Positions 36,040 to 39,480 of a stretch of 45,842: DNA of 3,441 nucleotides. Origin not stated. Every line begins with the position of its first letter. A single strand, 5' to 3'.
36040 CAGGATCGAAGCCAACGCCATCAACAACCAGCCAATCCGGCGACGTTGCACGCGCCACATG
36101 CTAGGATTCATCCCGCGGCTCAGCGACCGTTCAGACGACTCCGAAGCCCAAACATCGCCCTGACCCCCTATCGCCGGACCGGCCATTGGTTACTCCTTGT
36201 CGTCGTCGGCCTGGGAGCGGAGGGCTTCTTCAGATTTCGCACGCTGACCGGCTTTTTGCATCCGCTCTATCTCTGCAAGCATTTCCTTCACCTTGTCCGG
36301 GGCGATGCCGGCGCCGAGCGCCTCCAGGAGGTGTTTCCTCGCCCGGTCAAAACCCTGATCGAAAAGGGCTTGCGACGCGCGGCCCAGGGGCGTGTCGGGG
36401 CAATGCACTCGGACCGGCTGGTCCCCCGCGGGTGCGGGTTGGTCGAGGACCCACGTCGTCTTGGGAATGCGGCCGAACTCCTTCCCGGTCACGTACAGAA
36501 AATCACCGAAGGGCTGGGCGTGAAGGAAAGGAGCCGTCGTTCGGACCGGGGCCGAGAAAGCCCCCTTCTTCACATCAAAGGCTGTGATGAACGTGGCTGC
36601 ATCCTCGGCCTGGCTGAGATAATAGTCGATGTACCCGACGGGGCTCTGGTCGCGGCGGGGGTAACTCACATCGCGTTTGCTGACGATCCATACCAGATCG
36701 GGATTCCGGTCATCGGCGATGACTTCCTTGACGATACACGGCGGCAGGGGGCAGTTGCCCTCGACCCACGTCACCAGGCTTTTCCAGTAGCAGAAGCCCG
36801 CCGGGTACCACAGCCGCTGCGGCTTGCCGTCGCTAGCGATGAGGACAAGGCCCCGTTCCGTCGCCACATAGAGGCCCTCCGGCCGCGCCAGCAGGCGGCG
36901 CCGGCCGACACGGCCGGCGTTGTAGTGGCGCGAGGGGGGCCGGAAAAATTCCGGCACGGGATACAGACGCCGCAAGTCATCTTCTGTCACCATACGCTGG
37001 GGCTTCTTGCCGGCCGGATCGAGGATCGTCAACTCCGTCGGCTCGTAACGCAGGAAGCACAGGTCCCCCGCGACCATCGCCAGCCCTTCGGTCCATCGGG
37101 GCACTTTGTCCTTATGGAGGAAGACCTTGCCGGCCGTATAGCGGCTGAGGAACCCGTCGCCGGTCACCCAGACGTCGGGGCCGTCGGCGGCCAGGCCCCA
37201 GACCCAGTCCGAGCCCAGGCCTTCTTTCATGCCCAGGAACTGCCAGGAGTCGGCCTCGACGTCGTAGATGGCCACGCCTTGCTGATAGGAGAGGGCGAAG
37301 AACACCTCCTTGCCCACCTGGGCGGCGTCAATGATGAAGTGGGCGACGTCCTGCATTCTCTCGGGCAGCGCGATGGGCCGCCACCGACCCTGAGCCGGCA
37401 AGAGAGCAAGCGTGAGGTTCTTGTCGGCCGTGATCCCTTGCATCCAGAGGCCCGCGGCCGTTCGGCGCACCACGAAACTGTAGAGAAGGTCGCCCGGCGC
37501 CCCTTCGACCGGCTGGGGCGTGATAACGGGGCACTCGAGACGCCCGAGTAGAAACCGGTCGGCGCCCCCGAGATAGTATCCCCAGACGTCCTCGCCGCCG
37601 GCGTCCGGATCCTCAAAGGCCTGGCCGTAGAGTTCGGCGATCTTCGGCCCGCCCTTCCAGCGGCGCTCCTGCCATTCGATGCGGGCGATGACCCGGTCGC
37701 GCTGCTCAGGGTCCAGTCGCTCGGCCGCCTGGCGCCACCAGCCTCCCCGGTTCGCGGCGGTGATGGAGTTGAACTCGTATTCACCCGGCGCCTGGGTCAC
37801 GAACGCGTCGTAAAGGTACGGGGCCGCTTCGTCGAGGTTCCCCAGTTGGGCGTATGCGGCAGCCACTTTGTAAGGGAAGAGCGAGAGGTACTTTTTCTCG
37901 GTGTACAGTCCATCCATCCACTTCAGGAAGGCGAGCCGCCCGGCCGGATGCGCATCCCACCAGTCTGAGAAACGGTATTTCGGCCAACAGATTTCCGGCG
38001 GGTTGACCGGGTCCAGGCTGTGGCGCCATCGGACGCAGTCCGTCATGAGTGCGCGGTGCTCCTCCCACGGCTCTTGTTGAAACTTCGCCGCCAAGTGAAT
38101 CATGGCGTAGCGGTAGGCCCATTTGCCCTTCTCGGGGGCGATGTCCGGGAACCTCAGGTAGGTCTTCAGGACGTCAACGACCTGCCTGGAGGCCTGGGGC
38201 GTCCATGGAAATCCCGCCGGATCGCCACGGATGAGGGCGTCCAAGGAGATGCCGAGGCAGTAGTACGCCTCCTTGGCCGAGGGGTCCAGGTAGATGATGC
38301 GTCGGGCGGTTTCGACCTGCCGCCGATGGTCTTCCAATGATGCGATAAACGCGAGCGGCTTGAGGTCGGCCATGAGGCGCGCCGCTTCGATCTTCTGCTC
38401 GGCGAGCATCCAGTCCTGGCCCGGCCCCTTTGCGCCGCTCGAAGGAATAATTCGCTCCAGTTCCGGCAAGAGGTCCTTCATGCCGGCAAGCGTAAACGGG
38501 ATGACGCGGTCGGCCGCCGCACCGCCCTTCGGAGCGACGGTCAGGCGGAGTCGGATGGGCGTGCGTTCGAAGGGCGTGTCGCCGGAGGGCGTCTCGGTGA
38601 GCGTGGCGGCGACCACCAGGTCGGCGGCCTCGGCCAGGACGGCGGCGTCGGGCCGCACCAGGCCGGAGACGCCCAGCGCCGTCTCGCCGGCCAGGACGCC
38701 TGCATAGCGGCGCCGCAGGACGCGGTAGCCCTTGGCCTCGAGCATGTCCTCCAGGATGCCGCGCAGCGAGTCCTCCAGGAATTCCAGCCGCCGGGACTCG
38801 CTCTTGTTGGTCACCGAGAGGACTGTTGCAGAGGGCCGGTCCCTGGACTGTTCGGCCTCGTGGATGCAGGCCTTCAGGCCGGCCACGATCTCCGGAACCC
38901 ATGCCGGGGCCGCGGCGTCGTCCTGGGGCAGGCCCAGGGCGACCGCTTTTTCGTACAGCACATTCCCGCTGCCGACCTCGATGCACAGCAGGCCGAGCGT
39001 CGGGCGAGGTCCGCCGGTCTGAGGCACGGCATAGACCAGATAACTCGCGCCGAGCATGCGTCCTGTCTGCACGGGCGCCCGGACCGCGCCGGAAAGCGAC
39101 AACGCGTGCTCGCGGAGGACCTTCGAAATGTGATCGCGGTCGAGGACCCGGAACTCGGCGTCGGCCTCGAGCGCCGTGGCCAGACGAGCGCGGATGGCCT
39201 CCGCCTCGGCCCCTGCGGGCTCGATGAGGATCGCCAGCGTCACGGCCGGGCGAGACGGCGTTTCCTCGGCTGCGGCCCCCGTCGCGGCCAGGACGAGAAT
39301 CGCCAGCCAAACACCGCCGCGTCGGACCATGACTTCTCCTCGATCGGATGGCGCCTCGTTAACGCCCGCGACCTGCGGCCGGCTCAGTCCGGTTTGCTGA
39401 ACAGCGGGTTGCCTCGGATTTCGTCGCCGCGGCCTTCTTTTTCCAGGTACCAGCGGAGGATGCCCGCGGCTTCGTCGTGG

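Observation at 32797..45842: Translationally coupled operon encoding exported proteins built from repeated CsgG/LpoB-like modules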

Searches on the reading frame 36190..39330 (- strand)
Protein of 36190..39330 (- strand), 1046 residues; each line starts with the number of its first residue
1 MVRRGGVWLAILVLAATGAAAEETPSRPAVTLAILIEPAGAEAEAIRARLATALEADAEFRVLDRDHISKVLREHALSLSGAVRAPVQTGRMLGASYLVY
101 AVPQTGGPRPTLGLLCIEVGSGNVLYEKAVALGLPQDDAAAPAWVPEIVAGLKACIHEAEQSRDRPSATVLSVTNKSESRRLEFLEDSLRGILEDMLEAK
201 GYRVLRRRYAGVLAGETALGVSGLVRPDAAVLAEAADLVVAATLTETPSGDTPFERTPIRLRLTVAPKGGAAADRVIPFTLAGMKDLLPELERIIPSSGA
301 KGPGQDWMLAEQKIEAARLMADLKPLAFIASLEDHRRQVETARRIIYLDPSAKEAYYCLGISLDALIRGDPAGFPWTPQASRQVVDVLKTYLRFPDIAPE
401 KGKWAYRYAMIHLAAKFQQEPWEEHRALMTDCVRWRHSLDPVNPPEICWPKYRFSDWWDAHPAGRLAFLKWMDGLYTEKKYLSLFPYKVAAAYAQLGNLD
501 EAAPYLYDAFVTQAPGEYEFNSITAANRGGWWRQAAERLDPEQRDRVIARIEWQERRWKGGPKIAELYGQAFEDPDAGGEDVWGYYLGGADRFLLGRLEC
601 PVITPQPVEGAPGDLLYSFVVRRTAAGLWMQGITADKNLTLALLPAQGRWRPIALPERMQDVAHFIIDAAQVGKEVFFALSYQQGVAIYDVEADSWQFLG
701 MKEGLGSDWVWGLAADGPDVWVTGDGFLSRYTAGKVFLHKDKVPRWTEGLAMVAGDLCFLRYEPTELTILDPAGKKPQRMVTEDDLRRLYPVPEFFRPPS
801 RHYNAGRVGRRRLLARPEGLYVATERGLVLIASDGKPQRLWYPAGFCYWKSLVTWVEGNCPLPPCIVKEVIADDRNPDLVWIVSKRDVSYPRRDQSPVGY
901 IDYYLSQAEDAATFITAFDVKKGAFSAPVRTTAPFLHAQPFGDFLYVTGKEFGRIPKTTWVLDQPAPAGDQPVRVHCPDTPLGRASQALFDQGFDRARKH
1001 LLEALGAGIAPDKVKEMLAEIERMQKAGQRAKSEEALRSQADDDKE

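Call 4: search_protein_families(library=pfam, proteins=[window:36190-39330:-], max_evalue=1)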
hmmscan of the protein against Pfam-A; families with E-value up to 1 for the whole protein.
window:36190-39330:- (1046 aa): 2 families
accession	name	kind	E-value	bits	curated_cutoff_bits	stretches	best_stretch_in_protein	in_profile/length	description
PF03783.19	CsgG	-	0.00043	20.1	20.8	1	48-100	42-95/210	Curli production assembly/transport component CsgG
PF13428.12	TPR_14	-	0.51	11.6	23.5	0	489-517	7-34/44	Tetratricopeptide repeat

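Call 5: search_protein_families(library=ncbifam, proteins=[window:36190-39330:-], max_evalue=1)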
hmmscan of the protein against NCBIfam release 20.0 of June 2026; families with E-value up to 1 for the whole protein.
window:36190-39330:- (1046 aa): 1 family
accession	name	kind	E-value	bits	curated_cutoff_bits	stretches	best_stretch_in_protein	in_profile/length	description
NF033161.1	lipo_LipL41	equivalog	0.059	12.3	400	1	47-101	74-128/358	lipoprotein LipL41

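Call 42: search_protein_representatives(protein=window:36190-39330:-)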
Query: 1046 residues. Proteins with E-value up to 0.001 (for the whole library): 98; up to 1e-10: 40; up to 1e-30: 22. The best 98 are listed.
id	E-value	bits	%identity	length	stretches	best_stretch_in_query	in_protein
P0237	7.6e-283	957.7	71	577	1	446-1024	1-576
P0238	4.6e-254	862.4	45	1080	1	23-1029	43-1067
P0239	8.1e-213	725.9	41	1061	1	26-1026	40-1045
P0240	1.1e-203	695.6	41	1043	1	28-1035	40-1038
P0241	2.1e-191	654.9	41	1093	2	20-642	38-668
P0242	1.6e-175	602.4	37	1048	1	32-1019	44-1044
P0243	1.5e-160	552.8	46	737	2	9-432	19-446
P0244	9.0e-155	533.7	38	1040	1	21-1004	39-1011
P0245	1.3e-137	476.9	33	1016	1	30-1024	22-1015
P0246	3.5e-131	455.6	39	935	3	15-486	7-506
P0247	2.4e-108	379.9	34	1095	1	8-1027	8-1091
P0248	3.9e-108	379.3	34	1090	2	12-634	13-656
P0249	4.4e-104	365.8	33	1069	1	11-1024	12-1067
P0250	1.2e-103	364.4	35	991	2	25-476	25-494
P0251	1.0e-97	344.8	35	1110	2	8-663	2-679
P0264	4.8e-23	97.5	29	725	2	44-266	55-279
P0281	1.3e-09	53.0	80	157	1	1002-1046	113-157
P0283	1.3e-08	49.8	27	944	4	49-135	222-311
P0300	2.1e-05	39.1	30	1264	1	61-301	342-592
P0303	2.5e-05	38.9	32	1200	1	138-305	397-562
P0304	2.5e-05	38.9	40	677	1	36-126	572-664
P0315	1.9e-04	36.0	24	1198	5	44-228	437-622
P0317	2.0e-04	35.9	27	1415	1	16-302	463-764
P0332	7.9e-04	33.9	29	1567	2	44-269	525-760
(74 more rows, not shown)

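Call 45: search_protein_families(library=pfam, alignment_id=A3, max_evalue=0.1)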
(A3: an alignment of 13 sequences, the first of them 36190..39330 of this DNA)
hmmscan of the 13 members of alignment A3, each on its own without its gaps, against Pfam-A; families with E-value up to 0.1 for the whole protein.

A. member 1, window:36190-39330:- (1046 aa): 1 family
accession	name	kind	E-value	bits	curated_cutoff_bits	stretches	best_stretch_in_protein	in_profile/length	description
PF03783.19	CsgG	-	0.00043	20.1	20.8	1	48-100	42-95/210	Curli production assembly/transport component CsgG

B. families by the number of members that match (of 13 scanned): 15 families
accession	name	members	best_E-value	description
PF03783.19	CsgG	8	0.00039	Curli production assembly/transport component CsgG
PF07719.23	TPR_2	3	0.00021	Tetratricopeptide repeat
PF13181.12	TPR_8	3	0.0062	Tetratricopeptide repeat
PF00515.34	TPR_1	2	0.00092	Tetratricopeptide repeat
PF13428.12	TPR_14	2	0.0056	Tetratricopeptide repeat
PF13174.12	TPR_6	2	0.019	Tetratricopeptide repeat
PF13424.12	TPR_12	1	0.0017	Tetratricopeptide repeat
PF13176.12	TPR_7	1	0.0049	Tetratricopeptide repeat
PF15384.11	PAXX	1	0.034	PAXX, PAralog of XRCC4 and XLF, also called C9orf142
PF13432.12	TPR_16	1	0.037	Tetratricopeptide repeat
PF24681.1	Kelch_KLHDC2_KLHL20_DRC7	1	0.054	KLHDC2/KLHL20/DRC7 Kelch-repeats domain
PF13374.12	TPR_10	1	0.057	Tetratricopeptide repeat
PF04069.17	OpuAC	1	0.062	Substrate binding domain of ABC-type glycine betaine transport system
PF02627.25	CMD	1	0.07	Carboxymuconolactone decarboxylase family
PF02317.23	Octopine_DH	1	0.097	NAD/NADP octopine/nopaline dehydrogenase, alpha-helical domain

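Call 46: search_solved_structures(query=A3, max_evalue=1)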
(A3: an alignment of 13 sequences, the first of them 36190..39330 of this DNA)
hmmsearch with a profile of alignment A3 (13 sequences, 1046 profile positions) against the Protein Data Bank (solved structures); distinct sequences matched with E-value up to 1: 9.
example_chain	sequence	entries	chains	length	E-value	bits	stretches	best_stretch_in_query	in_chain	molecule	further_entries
4a2l_A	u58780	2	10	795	2.2e-06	29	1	680-740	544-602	TWO-COMPONENT SYSTEM SENSOR HISTIDINE KINASE/RESPONSE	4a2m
3v9f_A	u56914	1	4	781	5.1e-06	27.8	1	671-748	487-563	Two-component system sensor histidine kinase/response regulator, hybrid (One-component sys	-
3ott_A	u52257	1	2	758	0.00032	21.8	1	676-752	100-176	Two-component system sensor histidine kinase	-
3va6_A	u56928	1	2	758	0.00032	21.8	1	676-752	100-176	Two-component system sensor histidine kinase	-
3vtx_A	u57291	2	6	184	0.0084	17.1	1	344-373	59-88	MamA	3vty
5h5z_A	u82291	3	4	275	0.085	13.8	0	562-616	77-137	MHC class I antigen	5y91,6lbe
4dn9_A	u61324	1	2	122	0.27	12.1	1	870-901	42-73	Antibiotic biosynthesis monooxygenase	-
4q6l_A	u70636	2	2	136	0.49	11.3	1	88-137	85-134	Penicillin-binding protein activator LpoB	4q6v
4q6z_A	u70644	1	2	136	0.58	11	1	53-135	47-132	Penicillin-binding protein activator LpoB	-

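Call 70: search_protein_families(library=pfam, proteins=[P0283, P0300, P0303, P0304, P0315, P0317, P0332, P0264], max_evalue=0.001)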
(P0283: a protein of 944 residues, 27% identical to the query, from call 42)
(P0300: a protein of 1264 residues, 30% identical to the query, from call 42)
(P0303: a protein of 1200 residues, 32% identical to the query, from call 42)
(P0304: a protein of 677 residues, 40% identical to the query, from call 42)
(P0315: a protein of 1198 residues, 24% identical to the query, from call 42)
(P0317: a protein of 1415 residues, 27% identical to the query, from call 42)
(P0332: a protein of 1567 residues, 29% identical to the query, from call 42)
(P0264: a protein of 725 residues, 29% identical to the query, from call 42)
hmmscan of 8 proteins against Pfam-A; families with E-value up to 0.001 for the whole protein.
P0283 (944 aa): 3 families
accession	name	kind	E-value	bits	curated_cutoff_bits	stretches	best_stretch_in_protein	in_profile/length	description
PF03781.23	FGE-sulfatase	-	5.5e-72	242.9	23.3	1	719-940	2-253/255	Sulfatase-modifying factor enzyme 1-like domain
PF03783.19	CsgG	-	3.7e-49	167.3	20.8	5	486-546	38-97/210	Curli production assembly/transport component CsgG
PF13036.11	LpoB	-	2.2e-35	122.1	22.3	3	78-166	48-145/147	Peptidoglycan-synthase activator LpoB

P0300 (1264 aa): 6 families
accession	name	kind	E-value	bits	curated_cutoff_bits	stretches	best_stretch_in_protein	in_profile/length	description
PF12796.13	Ank_2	-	2.9e-29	101.9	27.3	2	131-216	4-88/90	Ankyrin repeats (3 copies)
PF00023.36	Ank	-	1.9e-24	84.8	21.1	1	91-120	2-31/33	Ankyrin repeat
PF13606.12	Ank_3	-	4e-18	63.8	22.3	1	91-119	2-30/30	Ankyrin repeat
PF13637.12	Ank_4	-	1.4e-17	63.8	22.7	2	95-141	1-47/50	Ankyrin repeats (many copies)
PF13857.12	Ank_5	-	4.6e-11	43.2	27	1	77-128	1-53/56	Ankyrin repeats (many copies)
PF23745.1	ANK_LRRK2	-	2.3e-06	27.9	27.5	0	97-176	37-114/130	LRRK2 ANK repeat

P0303 (1200 aa): 6 families
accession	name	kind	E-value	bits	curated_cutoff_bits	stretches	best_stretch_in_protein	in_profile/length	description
PF12796.13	Ank_2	-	1.8e-20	73.7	27.3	2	160-244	1-82/90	Ankyrin repeats (3 copies)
PF00023.36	Ank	-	8e-18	64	21.1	1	188-219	1-32/33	Ankyrin repeat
PF13637.12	Ank_4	-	3.9e-15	56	22.7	1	195-242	3-50/50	Ankyrin repeats (many copies)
PF13606.12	Ank_3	-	5.2e-13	48.2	22.3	0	188-217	1-30/30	Ankyrin repeat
PF13857.12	Ank_5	-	2.8e-11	44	27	1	175-226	1-53/56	Ankyrin repeats (many copies)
PF24521.3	Ank_KRIT1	-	0.00044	20.4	80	0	115-225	11-121/149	KRIT1 ankyrin-repeats domain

P0304 (677 aa): 7 families
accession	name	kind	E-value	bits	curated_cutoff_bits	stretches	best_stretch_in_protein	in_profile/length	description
PF25106.1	VWA_4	-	6.9e-13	48.9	27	1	301-415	2-107/169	von Willebrand factor A domain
PF00092.34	VWA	-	7.3e-11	43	23.8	1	300-448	1-144/174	von Willebrand factor type A domain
PF13519.12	VWA_2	-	6.4e-08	33.6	27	1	301-412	1-106/107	von Willebrand factor type A domain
PF03783.19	CsgG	-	3.8e-07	30.1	20.8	1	586-642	44-99/210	Curli production assembly/transport component CsgG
PF13036.11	LpoB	-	1.4e-06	28.7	22.3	1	584-663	52-140/147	Peptidoglycan-synthase activator LpoB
PF00362.24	Integrin_beta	-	4.8e-05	23.6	24.8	0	295-341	2-48/248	Integrin beta chain VWA domain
PF20782.3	TssR_VWA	-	0.00086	18.9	25.7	0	299-373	48-122/304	TssR protein VWA domain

P0315 (1198 aa): 3 families
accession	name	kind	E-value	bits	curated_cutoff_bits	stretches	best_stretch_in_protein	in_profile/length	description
PF03783.19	CsgG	-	5.3e-58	196.2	20.8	5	431-506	32-106/210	Curli production assembly/transport component CsgG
PF13036.11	LpoB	-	2.8e-44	151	22.3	5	703-787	30-114/147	Peptidoglycan-synthase activator LpoB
PF17680.6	FlgO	-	1.8e-20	73.5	22.6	0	268-310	78-121/130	FlgO protein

P0317 (1415 aa): 6 families
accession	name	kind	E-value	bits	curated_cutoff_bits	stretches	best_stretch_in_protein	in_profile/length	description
PF12796.13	Ank_2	-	1.7e-33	115.5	27.3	4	353-438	1-83/90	Ankyrin repeats (3 copies)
PF13857.12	Ank_5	-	2.5e-20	72.8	27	1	188-227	17-56/56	Ankyrin repeats (many copies)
PF13606.12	Ank_3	-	1.1e-18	65.6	22.3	0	188-213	3-28/30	Ankyrin repeat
PF00023.36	Ank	-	1.1e-16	60.4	21.1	1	188-214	3-29/33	Ankyrin repeat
PF13637.12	Ank_4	-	3e-14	53.2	22.7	1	158-207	4-50/50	Ankyrin repeats (many copies)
PF24521.3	Ank_KRIT1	-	7.9e-05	22.9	80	0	154-227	48-125/149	KRIT1 ankyrin-repeats domain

P0332 (1567 aa): 8 families
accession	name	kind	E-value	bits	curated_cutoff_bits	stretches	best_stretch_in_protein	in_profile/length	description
PF12796.13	Ank_2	-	1.4e-29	103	27.3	3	285-374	1-87/90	Ankyrin repeats (3 copies)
PF13637.12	Ank_4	-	8.9e-26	89.8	22.7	4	187-234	3-50/50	Ankyrin repeats (many copies)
PF00023.36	Ank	-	2.8e-23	81.1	21.1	0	213-242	1-30/33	Ankyrin repeat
PF13606.12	Ank_3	-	1e-17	62.5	22.3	0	347-374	2-29/30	Ankyrin repeat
PF13857.12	Ank_5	-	1.1e-17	64.3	27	2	267-314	1-49/56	Ankyrin repeats (many copies)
PF12773.13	DZR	-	8.5e-05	23.1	27.3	0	66-88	1-23/45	Double zinc ribbon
PF03783.19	CsgG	-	0.00023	21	20.8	1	511-587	24-99/210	Curli production assembly/transport component CsgG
PF23745.1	ANK_LRRK2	-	0.00027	21.2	27.5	0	295-369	45-115/130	LRRK2 ANK repeat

P0264 (725 aa): 0 families

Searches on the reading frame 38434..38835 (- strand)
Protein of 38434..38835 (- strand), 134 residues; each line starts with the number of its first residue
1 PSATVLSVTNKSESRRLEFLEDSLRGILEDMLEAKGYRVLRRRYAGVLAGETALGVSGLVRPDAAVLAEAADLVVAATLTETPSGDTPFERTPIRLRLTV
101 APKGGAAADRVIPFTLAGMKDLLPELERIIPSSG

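Call 57: search_protein_families(library=pfam, proteins=[window:38434-38835:-], max_evalue=10)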
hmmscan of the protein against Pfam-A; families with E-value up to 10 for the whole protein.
seq(134 aa): 0 families
